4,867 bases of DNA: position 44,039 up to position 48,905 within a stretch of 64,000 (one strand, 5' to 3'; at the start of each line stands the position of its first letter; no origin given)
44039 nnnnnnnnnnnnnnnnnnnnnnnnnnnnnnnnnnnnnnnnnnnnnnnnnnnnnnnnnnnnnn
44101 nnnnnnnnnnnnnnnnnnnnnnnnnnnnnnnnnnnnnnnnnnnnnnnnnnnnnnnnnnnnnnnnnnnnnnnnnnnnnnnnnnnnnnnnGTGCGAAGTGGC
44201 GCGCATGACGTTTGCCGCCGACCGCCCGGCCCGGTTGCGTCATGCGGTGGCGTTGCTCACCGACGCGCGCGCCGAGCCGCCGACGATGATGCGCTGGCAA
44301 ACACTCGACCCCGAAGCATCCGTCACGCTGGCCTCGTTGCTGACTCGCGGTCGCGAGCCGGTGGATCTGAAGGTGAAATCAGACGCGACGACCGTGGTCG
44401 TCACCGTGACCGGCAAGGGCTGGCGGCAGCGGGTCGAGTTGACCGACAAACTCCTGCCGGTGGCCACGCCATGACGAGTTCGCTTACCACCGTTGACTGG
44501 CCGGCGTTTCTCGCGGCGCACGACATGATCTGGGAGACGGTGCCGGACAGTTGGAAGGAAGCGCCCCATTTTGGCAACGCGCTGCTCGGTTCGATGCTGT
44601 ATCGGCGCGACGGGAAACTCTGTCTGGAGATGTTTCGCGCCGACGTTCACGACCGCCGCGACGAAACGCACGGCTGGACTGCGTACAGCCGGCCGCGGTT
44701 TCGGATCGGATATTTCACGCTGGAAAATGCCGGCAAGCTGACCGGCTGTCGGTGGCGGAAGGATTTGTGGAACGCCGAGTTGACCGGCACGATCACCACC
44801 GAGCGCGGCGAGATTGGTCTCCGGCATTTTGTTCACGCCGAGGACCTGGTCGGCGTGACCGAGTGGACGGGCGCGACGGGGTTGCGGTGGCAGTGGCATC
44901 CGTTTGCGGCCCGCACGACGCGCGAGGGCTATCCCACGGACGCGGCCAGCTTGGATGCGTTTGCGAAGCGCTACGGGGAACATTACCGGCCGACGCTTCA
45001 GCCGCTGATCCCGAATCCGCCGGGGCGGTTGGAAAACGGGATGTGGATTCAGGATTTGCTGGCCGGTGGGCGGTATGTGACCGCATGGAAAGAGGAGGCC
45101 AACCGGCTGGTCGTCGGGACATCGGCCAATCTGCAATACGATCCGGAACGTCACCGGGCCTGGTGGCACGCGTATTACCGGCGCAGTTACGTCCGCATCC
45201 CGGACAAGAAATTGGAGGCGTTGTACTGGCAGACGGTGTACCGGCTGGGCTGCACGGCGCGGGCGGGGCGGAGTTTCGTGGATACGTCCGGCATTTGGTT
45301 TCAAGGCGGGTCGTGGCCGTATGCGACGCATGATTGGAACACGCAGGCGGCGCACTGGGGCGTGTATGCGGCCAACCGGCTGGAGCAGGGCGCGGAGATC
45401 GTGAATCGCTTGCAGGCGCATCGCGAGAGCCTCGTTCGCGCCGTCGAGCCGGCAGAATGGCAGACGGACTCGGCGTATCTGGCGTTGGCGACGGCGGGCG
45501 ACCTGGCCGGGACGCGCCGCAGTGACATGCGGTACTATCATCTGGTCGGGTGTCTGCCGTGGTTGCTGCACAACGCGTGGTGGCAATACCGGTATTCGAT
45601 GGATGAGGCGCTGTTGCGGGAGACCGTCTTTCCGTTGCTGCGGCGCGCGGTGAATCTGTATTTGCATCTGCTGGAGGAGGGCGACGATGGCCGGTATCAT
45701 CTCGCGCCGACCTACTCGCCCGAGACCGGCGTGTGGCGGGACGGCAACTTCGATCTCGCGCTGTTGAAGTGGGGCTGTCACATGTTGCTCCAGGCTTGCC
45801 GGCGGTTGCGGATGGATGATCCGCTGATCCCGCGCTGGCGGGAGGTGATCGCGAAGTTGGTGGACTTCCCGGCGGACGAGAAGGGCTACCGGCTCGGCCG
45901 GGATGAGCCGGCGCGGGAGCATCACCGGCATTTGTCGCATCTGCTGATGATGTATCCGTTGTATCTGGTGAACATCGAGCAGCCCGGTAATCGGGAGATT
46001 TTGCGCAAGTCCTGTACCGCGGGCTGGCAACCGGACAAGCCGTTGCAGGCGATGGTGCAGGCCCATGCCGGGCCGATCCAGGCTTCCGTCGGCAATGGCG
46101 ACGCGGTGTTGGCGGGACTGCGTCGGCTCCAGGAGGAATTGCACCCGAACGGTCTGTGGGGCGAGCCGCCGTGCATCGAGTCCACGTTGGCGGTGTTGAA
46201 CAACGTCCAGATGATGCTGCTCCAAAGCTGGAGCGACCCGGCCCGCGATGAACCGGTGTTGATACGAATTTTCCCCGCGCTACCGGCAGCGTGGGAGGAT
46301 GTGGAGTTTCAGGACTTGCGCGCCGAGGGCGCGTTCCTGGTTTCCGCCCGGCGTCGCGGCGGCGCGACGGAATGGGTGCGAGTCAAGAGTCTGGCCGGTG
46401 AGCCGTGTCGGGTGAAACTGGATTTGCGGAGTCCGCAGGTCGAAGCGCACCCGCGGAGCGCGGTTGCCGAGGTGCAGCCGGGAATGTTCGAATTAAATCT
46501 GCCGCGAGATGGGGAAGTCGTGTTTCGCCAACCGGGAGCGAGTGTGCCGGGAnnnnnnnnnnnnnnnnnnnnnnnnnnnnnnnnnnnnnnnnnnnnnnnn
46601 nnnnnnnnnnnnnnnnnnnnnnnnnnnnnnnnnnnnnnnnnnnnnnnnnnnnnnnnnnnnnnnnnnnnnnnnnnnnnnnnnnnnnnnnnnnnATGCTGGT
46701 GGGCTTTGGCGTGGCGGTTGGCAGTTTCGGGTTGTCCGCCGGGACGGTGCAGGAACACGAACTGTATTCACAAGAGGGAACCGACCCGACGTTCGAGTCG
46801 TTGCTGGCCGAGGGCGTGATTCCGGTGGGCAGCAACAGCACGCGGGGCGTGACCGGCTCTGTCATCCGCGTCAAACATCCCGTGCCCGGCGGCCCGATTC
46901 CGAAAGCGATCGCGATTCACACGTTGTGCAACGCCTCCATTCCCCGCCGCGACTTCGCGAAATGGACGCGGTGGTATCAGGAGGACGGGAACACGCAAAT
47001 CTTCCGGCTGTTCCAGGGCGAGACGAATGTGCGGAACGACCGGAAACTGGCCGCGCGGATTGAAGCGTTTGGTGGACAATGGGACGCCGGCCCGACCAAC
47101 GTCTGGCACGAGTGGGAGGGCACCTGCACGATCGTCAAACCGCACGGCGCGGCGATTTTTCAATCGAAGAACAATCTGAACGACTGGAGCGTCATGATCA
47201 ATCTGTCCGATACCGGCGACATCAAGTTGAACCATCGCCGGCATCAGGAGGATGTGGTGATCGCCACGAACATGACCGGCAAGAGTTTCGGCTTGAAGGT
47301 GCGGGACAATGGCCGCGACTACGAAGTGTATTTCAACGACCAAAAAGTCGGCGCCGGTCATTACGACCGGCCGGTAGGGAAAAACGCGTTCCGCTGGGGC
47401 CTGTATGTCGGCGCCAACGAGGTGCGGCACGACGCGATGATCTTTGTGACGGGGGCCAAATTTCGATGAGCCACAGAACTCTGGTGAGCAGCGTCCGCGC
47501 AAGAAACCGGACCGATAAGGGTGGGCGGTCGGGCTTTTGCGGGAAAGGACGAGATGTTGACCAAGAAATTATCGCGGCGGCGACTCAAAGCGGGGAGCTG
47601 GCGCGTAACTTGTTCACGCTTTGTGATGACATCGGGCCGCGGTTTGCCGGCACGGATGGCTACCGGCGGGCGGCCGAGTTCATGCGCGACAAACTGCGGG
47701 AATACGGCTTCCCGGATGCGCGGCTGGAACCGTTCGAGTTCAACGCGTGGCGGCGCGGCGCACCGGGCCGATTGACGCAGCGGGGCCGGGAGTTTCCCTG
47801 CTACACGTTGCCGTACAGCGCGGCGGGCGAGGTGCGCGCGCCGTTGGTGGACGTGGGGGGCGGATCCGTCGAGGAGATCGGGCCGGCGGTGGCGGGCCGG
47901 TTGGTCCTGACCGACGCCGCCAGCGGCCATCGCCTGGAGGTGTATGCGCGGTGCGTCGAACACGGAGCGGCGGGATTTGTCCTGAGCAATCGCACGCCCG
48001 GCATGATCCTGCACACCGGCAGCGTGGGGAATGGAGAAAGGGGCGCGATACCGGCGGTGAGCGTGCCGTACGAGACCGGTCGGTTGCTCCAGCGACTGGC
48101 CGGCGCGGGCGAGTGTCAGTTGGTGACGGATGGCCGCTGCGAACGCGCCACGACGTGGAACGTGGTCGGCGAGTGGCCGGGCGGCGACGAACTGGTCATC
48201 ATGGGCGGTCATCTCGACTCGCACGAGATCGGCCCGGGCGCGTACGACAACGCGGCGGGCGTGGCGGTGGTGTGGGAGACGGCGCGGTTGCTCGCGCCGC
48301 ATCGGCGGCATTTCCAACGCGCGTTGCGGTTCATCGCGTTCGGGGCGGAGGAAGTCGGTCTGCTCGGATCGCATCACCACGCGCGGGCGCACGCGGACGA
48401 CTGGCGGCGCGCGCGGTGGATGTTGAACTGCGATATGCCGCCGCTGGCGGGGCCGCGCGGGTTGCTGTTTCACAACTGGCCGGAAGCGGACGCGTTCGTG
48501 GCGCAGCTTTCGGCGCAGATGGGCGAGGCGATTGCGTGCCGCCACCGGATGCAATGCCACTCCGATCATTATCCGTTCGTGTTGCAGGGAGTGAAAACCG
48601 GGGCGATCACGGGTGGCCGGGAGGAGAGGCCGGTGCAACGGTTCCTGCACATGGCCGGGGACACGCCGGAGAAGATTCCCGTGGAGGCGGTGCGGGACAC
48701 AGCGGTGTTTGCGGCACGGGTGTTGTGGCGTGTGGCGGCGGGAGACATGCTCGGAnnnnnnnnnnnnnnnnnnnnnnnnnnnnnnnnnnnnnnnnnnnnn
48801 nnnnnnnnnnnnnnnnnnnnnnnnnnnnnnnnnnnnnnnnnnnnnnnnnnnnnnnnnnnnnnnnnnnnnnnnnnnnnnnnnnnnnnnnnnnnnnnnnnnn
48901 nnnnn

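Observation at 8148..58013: Locus composition points to a fucoidan-like (sulfated, acetylated fucan) degradation island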

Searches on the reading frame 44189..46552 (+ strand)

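Call 6: search_protein_families(library=pfam, proteins=[window:44189-46552:+], max_evalue=0.001)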
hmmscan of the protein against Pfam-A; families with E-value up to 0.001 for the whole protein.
window:44189-46552:+ (788 aa): 2 families
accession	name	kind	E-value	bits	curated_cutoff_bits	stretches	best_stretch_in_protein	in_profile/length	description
PF22124.2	Glyco_hydro_95_cat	-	6.4e-22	78.5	27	1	337-597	46-323/408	Glycosyl hydrolase family 95 catalytic domain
PF21307.2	Glyco_hydro_95_C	-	7.3e-08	33.2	27.6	1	692-751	7-65/94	Glycoside hydrolase family 95, C-terminal domain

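Call 11: search_protein_families(library=ncbifam, proteins=[window:44471-46552:+], max_evalue=0.01)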
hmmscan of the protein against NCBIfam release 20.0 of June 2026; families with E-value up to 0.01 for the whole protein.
window:44471-46552:+ (694 aa): 0 families

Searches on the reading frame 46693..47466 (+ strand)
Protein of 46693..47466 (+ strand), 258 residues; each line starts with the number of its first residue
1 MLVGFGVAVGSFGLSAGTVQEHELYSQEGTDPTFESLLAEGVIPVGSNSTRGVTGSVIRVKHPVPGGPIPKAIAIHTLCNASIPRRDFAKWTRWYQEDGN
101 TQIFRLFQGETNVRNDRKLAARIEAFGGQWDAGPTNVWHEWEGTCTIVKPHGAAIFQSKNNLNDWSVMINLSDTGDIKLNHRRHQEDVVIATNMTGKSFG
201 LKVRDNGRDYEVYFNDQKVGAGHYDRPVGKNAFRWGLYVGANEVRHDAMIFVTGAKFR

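Call 11: search_protein_families(library=ncbifam, proteins=[window:46693-47466:+], max_evalue=0.01)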
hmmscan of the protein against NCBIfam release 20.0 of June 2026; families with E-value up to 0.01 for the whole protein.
window:46693-47466:+ (258 aa): 0 families

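Call 42: search_protein_families(library=pfam, proteins=[window:46693-47466:+], max_evalue=1)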
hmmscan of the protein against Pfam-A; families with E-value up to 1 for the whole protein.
window:46693-47466:+ (258 aa): 0 families

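Call 60: find_homologous_proteins(query=window:46693-47466:+, max_evalue=0.001)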
Query window:46693-47466:+ (258 aa): 523 proteins with E <= 0.001 among 1265 candidates; the best 120 are listed.
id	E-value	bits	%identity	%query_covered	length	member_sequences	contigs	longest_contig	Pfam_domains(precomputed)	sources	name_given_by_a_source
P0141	6.4e-167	572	96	100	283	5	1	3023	-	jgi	jgi:hypothetical protein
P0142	7.7e-141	486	85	97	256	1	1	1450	-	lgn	-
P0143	1.5e-134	466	86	91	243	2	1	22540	-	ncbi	-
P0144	1.8e-130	452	80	91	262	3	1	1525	-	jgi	jgi:hypothetical protein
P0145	1.7e-128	446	82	91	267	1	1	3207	-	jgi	jgi:hypothetical protein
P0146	1.5e-108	381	72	91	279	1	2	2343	-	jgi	jgi:hypothetical protein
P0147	7.0e-107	375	62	100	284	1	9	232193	-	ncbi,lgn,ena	-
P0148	5.9e-106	372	65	100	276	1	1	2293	-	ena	-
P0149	2.4e-105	370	68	93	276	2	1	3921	-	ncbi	-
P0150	1.0e-104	368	70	91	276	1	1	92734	-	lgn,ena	-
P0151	1.7e-104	367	66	97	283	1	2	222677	-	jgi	jgi:hypothetical protein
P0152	2.2e-104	367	65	100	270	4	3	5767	-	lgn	-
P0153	1.1e-103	365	66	100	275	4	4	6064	-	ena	-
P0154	1.6e-103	364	69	91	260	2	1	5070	-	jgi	-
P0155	1.9e-103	364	67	91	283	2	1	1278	-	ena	-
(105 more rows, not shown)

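Call 67: predict_structure(alignment_id=A4)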
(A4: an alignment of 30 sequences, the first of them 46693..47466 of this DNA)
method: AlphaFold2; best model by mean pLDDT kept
length: 258 residues; sequences in the alignment: 30
mean_pLDDT: 91.2   pTM: 0.88
mean pLDDT of the five models: 91.2, 91.2, 90.3, 90.1, 90.0
residues with pLDDT >= 90: 207; 70-90: 27; 50-70: 18; < 50: 6
segments of 3 or more residues with pLDDT < 50: 13-17
pLDDT, mean of each block of 10 residues (from residue 1): 55 51 92 97 94 97 91 97 98 98 98 95 94 76 98 97 94 97 87 97 93 97 89 96 98 94
secondary structure, 60 per line:
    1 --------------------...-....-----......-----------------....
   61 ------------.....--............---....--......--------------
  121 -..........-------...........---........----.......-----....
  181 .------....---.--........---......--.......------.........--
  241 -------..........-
elements in order: E25-28 H34-39 E57-60 E73-77 E80-84 H85-91 E95-98 E101-106 E122-131 E139-149 E153-160 E165-171 E177-181 E188-191 E198-205 E209-214 E217-223 E230-238 E248-257

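Call 69: fold_search(model_id=the predicted structure, library=pdb)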
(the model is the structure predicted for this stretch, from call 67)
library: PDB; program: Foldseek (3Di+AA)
matches with E <= 10: 1818; with E <= 0.001: 564
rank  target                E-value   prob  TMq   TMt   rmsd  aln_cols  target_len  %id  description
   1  5zqi                  1.8e-10  1.00  0.58  0.68   3.4       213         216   14  Alginate lyase AlgAT5 from Polysaccharide Lyase family 7 (released 2019-04-24)
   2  6d2c_A                1.3e-09  1.00  0.56  0.55   7.5       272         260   12  Structure of Ulvan lyase from Nonlaben Ulvanivorans- NLR48 (released 2018-06-06)
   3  3zpy_A                3.1e-09  1.00  0.52  0.54   3.7       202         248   11  Crystal structure of the marine PL7 alginate lyase AlyA1 from Zobellia galactanivorans (released 2013-06-26)
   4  7nde                  3.3e-09  1.00  0.53  0.58   7.3       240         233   13  Trichoderma parareesei PL7A beta-glucuronan lyase (released 2022-03-02)
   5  6d3u_A                3.3e-09  1.00  0.54  0.54   7.6       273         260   12  Complex structure of Ulvan lyase from Nonlaben Ulvanivorans- NLR48 (released 2018-06-06)
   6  7w13_A                3.5e-09  1.00  0.58  0.69   3.4       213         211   14  Complex structure of alginate lyase PyAly with M8 (released 2022-08-17)
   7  1uai                  4.3e-09  1.00  0.58  0.67   3.8       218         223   13  Crystal Structure of the Alginate Lyase from Corynebacterium sp. (released 2004-07-27)
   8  7w18_A                5.7e-09  1.00  0.54  0.65   4.0       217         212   12  Complex structure of alginate lyase PyAly with M5 (released 2022-08-17)
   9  5mqr                  5.7e-09  1.00  0.47  0.12   4.7       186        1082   10  Sialidase BT_1020 (released 2017-03-22)
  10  2cws                  7.8e-09  1.00  0.56  0.63   4.2       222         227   13  Crystal structure at 1.0 A of alginate lyase A1-II', a member of polysaccharide lyase family-7 (released 2005-11-15)
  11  3zpy_B                8.3e-09  1.00  0.51  0.53   3.6       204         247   12  Crystal structure of the marine PL7 alginate lyase AlyA1 from Zobellia galactanivorans (released 2013-06-26)
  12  8bzk                  3.2e-08  1.00  0.57  0.64   3.8       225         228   12  Crystal structure of Paradendryphiella salina PL7C alginate lyase with sulphate bound in the active site (released 2023-12-27)
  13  8rbi                  3.2e-08  1.00  0.56  0.62   4.2       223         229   10  Crystal structure of Paradendryphiella salina PL7C alginate lyase mutant H124 (released 2024-01-17)
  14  2zab_A                3.3e-08  1.00  0.57  0.64   3.8       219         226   11  Crystal Structure of Family 7 Alginate Lyase A1-II' Y284F in Cmplex with Product (GGG) (released 2008-05-27)
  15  5y33                  3.3e-08  1.00  0.58  0.57   4.2       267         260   12  Crystal structure of alginate lyase from Flavobacterium sp. UMI-01 reveals polymannuronate specificity (released 2018-07-04)
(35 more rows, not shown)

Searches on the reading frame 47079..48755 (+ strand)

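Call 6: search_protein_families(library=pfam, proteins=[window:47079-48755:+], max_evalue=0.001)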
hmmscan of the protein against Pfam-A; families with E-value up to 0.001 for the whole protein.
window:47079-48755:+ (559 aa): 3 families
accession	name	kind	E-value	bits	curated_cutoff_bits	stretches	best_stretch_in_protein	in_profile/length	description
PF04389.22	Peptidase_M28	-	9.6e-34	117.2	21.3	1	361-542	1-186/193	Peptidase family M28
PF02225.27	PA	-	1.8e-05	25.2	23.9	1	252-336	1-94/95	PA domain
PF01546.33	Peptidase_M20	-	0.00024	21.5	24.6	1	385-446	30-90/206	Peptidase family M20/M25/M40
